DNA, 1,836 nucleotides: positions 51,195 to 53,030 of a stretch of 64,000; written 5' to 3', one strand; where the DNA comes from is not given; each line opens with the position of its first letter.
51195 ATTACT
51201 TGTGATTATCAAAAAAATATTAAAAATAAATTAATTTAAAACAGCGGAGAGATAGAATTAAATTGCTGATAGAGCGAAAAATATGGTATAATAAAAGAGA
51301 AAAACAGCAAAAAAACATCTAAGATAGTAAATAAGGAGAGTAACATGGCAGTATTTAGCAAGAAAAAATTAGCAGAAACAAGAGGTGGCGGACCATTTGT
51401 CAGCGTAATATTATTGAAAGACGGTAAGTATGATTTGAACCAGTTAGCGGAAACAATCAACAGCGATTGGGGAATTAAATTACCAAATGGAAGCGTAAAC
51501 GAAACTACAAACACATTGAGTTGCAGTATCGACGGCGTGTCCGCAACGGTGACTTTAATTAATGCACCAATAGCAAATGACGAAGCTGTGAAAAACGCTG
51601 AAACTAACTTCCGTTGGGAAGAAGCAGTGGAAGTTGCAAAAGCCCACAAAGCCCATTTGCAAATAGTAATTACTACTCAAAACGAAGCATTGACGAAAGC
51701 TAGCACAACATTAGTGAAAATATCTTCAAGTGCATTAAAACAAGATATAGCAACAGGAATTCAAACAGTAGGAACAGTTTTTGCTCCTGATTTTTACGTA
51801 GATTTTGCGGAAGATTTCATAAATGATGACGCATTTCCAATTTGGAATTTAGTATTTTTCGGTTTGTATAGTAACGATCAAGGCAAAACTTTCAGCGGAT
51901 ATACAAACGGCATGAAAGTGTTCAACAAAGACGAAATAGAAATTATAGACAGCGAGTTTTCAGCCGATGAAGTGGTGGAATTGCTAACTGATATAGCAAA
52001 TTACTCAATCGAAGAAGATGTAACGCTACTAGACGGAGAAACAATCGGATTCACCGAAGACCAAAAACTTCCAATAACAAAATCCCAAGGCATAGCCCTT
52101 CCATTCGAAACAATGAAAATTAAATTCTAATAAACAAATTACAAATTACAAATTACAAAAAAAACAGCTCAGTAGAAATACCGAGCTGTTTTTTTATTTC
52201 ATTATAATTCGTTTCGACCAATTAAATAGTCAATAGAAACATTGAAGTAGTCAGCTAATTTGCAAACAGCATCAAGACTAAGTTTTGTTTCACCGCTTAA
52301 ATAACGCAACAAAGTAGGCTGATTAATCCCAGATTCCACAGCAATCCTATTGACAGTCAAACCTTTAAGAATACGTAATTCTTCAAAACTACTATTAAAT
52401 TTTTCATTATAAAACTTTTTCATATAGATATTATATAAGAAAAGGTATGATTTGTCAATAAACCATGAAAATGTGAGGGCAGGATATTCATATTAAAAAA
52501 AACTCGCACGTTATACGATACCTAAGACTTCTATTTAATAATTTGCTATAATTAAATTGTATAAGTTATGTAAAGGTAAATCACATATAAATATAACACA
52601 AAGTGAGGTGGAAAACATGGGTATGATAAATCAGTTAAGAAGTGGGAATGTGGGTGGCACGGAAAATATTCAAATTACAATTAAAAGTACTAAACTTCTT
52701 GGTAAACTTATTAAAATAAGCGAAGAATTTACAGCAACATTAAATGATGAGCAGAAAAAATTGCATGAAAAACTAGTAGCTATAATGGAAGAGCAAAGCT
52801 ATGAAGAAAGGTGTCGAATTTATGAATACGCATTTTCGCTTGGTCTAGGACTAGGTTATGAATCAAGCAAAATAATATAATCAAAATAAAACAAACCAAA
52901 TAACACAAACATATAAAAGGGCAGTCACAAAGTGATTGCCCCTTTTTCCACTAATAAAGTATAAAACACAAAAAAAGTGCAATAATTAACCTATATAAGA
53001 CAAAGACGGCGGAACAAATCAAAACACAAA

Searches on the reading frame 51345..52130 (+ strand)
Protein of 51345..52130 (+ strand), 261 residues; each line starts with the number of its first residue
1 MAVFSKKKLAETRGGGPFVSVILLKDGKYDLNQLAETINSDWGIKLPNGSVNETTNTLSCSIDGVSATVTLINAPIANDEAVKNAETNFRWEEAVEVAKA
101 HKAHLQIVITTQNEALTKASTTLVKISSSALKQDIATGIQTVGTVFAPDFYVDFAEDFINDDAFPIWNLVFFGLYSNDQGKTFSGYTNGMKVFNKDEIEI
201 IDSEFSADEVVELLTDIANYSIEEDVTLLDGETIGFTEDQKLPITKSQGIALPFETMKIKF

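Call 12: search_protein_families(library=pfam, proteins=[window:51345-52130:+])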
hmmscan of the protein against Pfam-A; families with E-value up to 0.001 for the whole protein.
window:51345-52130:+ (261 aa): 2 families
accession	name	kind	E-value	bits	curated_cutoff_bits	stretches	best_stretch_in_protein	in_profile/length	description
PF14080.11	DUF4261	-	3.9e-21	75.3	27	1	186-259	1-76/77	Domain of unknown function (DUF4261)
PF23387.2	TPR_IFT80_172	-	0.00078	19.7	25.6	0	81-121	73-113/147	IFT80/172/WDR35/WDR19 TPR domain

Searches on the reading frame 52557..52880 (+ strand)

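Call 12: search_protein_families(library=pfam, proteins=[window:52557-52880:+])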
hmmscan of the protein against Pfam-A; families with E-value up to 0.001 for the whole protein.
window:52557-52880:+ (107 aa): 1 family
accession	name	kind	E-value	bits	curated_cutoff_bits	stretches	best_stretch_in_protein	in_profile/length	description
PF20648.2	DUF6809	-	8.8e-08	33.3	27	1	21-102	1-84/85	Family of unknown function (DUF6809)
